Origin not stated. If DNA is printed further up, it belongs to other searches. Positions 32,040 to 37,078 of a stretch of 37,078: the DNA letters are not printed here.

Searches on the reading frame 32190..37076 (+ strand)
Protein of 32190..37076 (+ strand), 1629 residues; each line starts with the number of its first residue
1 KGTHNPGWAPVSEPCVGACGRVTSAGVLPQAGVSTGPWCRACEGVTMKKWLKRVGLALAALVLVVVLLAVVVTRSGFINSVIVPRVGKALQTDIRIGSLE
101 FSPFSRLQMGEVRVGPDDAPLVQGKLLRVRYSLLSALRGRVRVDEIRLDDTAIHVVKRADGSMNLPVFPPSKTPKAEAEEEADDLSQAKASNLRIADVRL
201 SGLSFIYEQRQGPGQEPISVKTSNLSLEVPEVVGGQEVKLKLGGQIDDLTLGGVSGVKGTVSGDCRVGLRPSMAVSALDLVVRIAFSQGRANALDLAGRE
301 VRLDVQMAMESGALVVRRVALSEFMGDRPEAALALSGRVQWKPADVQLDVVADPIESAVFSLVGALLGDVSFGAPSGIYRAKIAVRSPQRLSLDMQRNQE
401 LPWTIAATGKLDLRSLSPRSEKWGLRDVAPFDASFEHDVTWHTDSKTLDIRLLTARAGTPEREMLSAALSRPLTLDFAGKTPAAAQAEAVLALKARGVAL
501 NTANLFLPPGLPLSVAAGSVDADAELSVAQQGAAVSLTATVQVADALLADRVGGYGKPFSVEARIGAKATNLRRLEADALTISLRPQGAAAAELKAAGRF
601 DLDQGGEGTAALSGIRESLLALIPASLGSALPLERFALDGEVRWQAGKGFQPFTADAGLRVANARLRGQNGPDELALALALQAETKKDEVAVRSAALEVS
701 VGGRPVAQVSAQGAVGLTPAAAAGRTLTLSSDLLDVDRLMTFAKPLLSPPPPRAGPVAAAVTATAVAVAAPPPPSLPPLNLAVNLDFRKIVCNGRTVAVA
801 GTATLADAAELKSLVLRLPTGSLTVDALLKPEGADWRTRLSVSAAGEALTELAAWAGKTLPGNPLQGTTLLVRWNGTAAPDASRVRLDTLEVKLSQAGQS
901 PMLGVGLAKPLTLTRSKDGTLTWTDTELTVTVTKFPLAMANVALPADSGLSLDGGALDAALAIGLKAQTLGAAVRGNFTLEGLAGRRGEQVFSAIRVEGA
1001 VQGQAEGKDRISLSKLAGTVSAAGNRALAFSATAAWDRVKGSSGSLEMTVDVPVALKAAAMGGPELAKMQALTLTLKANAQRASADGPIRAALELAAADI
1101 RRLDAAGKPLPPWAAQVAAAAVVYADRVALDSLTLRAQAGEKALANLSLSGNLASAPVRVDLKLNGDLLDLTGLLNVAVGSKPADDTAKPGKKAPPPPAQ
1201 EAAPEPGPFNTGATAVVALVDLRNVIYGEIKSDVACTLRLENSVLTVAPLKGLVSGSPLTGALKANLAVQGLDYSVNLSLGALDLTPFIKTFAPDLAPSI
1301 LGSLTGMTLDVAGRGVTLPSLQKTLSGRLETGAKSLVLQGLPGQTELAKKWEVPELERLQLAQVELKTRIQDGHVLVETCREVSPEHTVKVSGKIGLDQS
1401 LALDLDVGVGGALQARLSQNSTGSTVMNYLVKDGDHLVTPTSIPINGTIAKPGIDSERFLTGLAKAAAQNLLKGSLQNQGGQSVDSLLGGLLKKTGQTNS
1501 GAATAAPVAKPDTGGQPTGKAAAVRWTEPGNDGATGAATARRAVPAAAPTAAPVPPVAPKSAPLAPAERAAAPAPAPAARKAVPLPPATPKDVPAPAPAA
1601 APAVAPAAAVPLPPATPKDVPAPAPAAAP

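Call 39: search_protein_families(library=pfam, proteins=[window:32190-37076:+], max_evalue=0.001)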
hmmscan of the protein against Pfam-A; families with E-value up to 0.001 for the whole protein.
window:32190-37076:+ (1629 aa): 3 families
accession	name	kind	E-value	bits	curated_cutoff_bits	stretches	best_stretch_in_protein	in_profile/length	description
PF05359.17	DUF748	-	3e-24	85.6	50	2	46-233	9-188/1037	Domain of Unknown Function (DUF748)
PF05170.20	AsmA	-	5.3e-09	35.9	29.8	1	47-246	1-208/607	AsmA family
PF13116.12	YhdP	-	0.00046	18.6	46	0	52-228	6-172/1224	YhdP protein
